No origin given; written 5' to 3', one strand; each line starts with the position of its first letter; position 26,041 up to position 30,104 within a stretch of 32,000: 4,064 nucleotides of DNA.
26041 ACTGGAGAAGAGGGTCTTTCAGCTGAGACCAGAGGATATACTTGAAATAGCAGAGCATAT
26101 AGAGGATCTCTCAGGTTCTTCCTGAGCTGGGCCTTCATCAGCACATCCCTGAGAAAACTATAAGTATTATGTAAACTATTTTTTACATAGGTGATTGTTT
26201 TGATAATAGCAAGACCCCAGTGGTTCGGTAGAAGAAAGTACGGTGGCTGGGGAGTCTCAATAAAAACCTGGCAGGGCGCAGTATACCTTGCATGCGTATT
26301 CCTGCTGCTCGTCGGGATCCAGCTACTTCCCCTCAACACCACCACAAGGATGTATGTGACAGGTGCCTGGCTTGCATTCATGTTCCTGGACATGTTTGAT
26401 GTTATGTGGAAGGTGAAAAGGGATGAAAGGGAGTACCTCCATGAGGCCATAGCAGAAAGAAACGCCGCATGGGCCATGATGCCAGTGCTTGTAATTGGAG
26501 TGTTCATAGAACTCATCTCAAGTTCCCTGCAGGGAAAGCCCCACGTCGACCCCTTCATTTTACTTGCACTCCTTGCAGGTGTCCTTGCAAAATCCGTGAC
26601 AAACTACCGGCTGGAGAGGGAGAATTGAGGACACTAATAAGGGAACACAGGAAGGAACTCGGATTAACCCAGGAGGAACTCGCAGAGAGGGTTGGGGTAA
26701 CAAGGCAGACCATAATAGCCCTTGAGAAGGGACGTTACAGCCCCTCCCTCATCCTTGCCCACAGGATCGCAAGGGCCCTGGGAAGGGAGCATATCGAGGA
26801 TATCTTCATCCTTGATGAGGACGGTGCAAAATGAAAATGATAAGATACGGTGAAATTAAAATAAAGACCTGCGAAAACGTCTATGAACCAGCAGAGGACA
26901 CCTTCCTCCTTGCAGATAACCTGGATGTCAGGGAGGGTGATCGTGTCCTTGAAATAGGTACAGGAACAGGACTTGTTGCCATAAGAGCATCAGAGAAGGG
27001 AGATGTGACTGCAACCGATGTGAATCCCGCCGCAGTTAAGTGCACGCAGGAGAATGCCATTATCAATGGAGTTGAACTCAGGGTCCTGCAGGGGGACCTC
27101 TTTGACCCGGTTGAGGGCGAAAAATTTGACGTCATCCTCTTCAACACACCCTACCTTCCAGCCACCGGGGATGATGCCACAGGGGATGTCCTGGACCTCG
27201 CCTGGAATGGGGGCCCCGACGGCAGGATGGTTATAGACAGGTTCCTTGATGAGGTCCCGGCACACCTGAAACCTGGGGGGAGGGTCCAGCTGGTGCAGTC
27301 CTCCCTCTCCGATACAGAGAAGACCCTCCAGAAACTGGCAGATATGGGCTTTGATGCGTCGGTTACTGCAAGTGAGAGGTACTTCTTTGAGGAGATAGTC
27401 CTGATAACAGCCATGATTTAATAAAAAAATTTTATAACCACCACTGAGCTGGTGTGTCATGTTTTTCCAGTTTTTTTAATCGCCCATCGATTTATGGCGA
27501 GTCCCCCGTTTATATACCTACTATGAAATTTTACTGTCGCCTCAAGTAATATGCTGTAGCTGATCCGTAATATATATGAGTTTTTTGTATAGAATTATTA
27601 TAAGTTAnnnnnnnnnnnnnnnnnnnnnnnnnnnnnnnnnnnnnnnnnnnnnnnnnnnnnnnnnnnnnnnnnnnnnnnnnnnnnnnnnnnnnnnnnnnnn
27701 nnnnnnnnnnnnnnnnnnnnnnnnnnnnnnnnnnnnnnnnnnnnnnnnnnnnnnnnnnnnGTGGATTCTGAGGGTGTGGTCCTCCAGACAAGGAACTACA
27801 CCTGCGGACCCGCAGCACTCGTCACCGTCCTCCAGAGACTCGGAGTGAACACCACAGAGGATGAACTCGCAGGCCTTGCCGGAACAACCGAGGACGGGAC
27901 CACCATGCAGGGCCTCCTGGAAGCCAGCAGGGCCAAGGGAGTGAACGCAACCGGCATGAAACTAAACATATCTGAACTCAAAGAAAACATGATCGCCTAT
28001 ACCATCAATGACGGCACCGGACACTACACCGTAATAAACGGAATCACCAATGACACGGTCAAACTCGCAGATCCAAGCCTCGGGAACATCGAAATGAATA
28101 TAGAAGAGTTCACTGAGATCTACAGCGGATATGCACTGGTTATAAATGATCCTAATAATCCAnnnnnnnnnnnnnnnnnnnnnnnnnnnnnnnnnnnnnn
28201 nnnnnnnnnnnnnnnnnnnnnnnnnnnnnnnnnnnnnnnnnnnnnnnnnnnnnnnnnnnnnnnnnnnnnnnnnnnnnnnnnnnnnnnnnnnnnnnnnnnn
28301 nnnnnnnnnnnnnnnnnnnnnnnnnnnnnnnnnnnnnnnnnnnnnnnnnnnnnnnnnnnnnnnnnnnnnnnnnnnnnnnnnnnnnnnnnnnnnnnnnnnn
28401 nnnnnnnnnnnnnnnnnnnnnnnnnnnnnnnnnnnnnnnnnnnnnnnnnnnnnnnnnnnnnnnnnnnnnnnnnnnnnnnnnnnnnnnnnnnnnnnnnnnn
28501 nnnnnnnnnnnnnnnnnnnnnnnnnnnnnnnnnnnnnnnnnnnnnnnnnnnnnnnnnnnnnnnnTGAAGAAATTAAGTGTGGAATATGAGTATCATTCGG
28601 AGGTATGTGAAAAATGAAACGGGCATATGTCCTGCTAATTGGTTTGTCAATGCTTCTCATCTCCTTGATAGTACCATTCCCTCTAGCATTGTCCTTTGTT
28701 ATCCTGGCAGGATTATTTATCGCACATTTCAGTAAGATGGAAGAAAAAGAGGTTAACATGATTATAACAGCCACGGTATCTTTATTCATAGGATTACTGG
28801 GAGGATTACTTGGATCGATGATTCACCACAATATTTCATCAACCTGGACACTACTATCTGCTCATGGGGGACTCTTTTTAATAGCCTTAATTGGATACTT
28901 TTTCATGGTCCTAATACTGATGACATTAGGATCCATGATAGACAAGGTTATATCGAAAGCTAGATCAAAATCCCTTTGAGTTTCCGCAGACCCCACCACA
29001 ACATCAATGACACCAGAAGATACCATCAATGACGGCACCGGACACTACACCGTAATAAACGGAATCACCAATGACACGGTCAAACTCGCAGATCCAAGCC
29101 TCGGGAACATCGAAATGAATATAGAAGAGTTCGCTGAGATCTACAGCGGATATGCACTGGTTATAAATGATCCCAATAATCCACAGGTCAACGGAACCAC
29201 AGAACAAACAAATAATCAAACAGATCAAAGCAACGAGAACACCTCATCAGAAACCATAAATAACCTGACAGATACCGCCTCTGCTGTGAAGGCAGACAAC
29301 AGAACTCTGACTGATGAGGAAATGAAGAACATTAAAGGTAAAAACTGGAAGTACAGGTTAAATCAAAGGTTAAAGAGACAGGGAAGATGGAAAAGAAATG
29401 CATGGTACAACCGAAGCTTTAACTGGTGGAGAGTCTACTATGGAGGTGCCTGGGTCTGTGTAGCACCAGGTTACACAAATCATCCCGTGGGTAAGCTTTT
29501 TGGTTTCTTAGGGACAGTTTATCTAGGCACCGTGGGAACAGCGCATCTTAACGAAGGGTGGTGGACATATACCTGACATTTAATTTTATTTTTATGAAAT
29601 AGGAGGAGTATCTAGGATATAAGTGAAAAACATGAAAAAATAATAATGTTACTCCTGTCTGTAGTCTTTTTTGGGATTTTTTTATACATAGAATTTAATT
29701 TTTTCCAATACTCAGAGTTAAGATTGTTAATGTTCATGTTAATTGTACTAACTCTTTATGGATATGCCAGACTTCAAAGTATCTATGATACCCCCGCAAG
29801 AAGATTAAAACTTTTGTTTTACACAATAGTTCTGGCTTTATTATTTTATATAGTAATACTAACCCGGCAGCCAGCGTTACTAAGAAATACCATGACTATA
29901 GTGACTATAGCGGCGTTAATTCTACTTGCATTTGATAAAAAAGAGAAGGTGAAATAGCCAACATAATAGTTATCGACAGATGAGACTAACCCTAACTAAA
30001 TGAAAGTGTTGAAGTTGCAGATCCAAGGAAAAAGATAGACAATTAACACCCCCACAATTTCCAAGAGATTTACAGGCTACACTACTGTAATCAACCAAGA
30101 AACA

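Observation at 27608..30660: Tandem array of three C39-peptidase / variable-tail / small 4-TM protein cassettes: a polymorphic-toxin-like or archaeocin-like locus in a methanogen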

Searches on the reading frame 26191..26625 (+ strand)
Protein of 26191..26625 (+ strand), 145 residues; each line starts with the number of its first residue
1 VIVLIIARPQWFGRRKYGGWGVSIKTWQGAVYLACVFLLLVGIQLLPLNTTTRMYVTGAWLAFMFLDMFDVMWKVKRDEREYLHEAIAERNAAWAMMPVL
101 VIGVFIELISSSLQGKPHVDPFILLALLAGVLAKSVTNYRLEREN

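Call 3: search_protein_families(library=pfam, proteins=[window:26191-26625:+], max_evalue=1)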
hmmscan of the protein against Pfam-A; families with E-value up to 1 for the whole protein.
window:26191-26625:+ (145 aa): 3 families
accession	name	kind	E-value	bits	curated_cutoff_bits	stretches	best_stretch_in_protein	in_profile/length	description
PF10003.15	DUF2244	-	0.036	14.2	27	0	84-133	4-52/138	Integral membrane protein (DUF2244)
PF12676.12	DUF3796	-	0.072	14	24.8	1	60-123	30-87/120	Protein of unknown function (DUF3796)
PF11241.13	DUF3043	-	0.15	12.5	25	0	33-77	83-128/171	Protein of unknown function (DUF3043)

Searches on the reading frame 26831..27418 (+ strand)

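Call 3: search_protein_families(library=pfam, proteins=[window:26831-27418:+], max_evalue=1)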
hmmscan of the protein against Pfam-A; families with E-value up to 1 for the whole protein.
window:26831-27418:+ (196 aa): 21 families
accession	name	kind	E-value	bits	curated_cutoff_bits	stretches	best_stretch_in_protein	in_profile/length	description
PF05175.20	MTS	-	6.7e-17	62.1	23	2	24-108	20-108/170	Methyltransferase small domain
PF13649.12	Methyltransf_25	-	4.7e-11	43.7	27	1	39-109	1-74/97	Methyltransferase domain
PF06325.19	PrmA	-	1.4e-10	41.6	22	1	33-105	159-233/296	Ribosomal protein L11 methyltransferase (PrmA)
PF13847.12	Methyltransf_31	-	1.8e-09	37.8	27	1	35-164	3-120/145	Methyltransferase domain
PF08241.18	Methyltransf_11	-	6.5e-09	36.7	21.2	1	40-105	1-67/95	Methyltransferase domain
PF08242.18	Methyltransf_12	-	9.3e-08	33.1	30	1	40-105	1-72/98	Methyltransferase domain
PF13489.12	Methyltransf_23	-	6.1e-06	26.5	27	1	34-152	21-114/164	Methyltransferase domain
PF02475.24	TRM5-TYW2_MTfase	-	4.5e-05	23.9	28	1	33-108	34-114/164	TRM5/TYW2 methyltransferase domain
PF10294.15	Methyltransf_16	-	0.00014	22.1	21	1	34-87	45-106/174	Lysine methyltransferase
PF02005.22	TRM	-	0.0006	19.6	27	1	38-83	52-101/376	N2,N2-dimethylguanosine tRNA methyltransferase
PF02353.26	CMAS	-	0.00082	19.2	27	1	27-63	54-90/273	Mycolic acid cyclopropane synthetase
PF01170.24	UPF0020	-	0.0023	18.1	22.3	1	56-117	76-140/197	RMKL-like, methyltransferase domain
PF09445.16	Methyltransf_15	-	0.011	15.8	22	1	39-102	4-70/165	RNA cap guanine-N2 methyltransferase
PF05148.21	Methyltransf_8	-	0.013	15.8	27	1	135-182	137-187/219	Hypothetical methyltransferase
PF01135.25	PCMT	-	0.034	14.3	20.3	1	28-50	66-88/210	Protein-L-isoaspartate(D-aspartate) O-methyltransferase (PCMT)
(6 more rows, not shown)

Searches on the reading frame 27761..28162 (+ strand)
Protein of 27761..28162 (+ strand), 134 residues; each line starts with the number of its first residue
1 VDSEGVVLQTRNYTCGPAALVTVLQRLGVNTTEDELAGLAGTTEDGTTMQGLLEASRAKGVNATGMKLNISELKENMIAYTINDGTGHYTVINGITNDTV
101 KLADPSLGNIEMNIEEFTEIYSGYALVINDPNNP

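Call 72: search_solved_structures(query=window:27761-28162:+, max_evalue=10)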
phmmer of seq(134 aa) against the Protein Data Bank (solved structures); distinct sequences matched with E-value up to 10: 17.
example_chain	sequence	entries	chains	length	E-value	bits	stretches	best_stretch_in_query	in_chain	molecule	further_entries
7n87_A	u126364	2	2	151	2.6e-10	43.8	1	14-131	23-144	ABC-type bacteriocin transporter | Peptidase C39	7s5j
4ry2_A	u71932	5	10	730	4.3e-10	43.1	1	14-131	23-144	ABC-type bacteriocin transporter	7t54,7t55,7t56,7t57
4s0f_A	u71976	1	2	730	4.3e-10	43.1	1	14-131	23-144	ABC-type bacteriocin transporter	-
8vp3_A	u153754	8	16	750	4.6e-10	43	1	14-131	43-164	ABC-type bacteriocin transporter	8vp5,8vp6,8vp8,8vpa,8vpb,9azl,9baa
6v9z_A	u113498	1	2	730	5.4e-09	39.6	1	14-131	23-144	ABC-type bacteriocin transporter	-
6mpz_A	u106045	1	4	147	6.9e-09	39.2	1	6-129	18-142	Double Glycine Motif Protease domain from AMS/PCAT Transporter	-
8vp9_A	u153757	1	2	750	8.6e-09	38.9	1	15-131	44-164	ABC-type bacteriocin transporter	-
5xe8_A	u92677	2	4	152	1.5e-08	38.1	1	10-129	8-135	Putative ABC transporter, ATP-binding protein ComA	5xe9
3k8u_A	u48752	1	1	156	1.6e-08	38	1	10-129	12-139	Putative ABC transporter, ATP-binding protein ComA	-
8hf7_A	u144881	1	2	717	7.2e-06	29.5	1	12-127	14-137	Competence factor transporting ATP-binding protein/permease ComA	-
8hf4_A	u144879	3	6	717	7.3e-06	29.5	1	12-127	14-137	Transport/processing ATP-binding protein ComA | Competence factor transporting ATP-binding protein/permease ComA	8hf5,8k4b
8hf6_A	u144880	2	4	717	7.3e-06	29.4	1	12-127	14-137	Competence factor transporting ATP-binding protein/permease ComA | Transport/processing ATP-binding protein ComA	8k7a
22oc_A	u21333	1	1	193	0.0012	22.3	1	9-56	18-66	P210 WT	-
8z4h_A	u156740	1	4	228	0.086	16.3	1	9-74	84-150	Endoisopeptidase PeiR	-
4r1h_A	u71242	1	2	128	0.56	13.7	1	39-91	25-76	Lmo0741 protein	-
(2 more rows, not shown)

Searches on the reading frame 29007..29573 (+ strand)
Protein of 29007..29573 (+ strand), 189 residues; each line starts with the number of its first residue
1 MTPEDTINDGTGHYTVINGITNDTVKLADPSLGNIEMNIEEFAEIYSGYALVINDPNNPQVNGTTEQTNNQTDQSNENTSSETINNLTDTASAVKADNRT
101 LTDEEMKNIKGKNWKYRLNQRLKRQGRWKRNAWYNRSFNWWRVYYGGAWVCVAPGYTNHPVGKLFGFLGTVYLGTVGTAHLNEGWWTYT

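Call 3: search_protein_families(library=pfam, proteins=[window:29007-29573:+], max_evalue=1)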
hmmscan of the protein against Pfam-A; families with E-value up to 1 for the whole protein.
window:29007-29573:+ (189 aa): 3 families
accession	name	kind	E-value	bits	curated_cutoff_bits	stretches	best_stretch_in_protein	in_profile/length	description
PF03412.21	Peptidase_C39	-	6.8e-12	45.8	22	1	9-57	84-132/133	Peptidase C39 family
PF12385.14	Peptidase_C70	-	0.033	14.6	19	1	8-44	99-138/141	Papain-like cysteine protease AvrRpt2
PF10199.14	Adaptin_binding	-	0.037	15.2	32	1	66-107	41-89/98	Alpha and gamma adaptin binding protein p34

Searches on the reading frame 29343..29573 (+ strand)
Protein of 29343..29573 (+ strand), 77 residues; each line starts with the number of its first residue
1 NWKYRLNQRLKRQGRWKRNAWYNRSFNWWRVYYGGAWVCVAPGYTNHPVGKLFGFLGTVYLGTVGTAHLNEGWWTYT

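Call 56: search_protein_representatives(protein=window:29343-29573:+)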
Query: 77 residues. Proteins with E-value up to 0.001 (for the whole library): 6; up to 1e-10: 3; up to 1e-30: 0. The best 6 are listed.
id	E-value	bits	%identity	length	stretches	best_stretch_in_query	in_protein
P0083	2.4e-26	107.9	76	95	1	1-77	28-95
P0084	5.1e-12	62.0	54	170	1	13-77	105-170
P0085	9.3e-12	61.1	49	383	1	1-74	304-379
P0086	1.7e-05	41.0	38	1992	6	38-75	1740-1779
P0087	5.7e-05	39.4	55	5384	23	55-76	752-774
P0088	3.6e-04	36.8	36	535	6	31-75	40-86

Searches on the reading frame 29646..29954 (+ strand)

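Call 3: search_protein_families(library=pfam, proteins=[window:29646-29954:+], max_evalue=1)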
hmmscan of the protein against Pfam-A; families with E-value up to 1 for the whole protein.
window:29646-29954:+ (103 aa): 1 family
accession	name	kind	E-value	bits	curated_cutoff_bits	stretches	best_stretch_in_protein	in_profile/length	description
PF11992.13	TgpA_N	-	0.12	11.7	30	1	19-97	13-93/333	TgpA N-terminal domain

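Call 38: search_protein_families(library=ncbifam, proteins=[window:29646-29954:+], max_evalue=10)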
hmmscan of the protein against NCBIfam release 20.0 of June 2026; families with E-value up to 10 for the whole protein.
window:29646-29954:+ (103 aa): 3 families
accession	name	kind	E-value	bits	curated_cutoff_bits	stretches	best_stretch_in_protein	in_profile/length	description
NF046002.1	MAG3450_fam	equivalog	0.041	14.1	70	1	54-93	63-106/121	MAG3450 family membrane protein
TIGR03022.1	WbaP_sugtrans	subfamily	0.62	9.2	403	1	13-95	20-108/456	undecaprenyl-phosphate galactose phosphotransferase WbaP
TIGR03025.1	EPS_sugtrans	subfamily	0.94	8.6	295.55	1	4-95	7-105/445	exopolysaccharide biosynthesis polyprenyl glycosylphosphotransferase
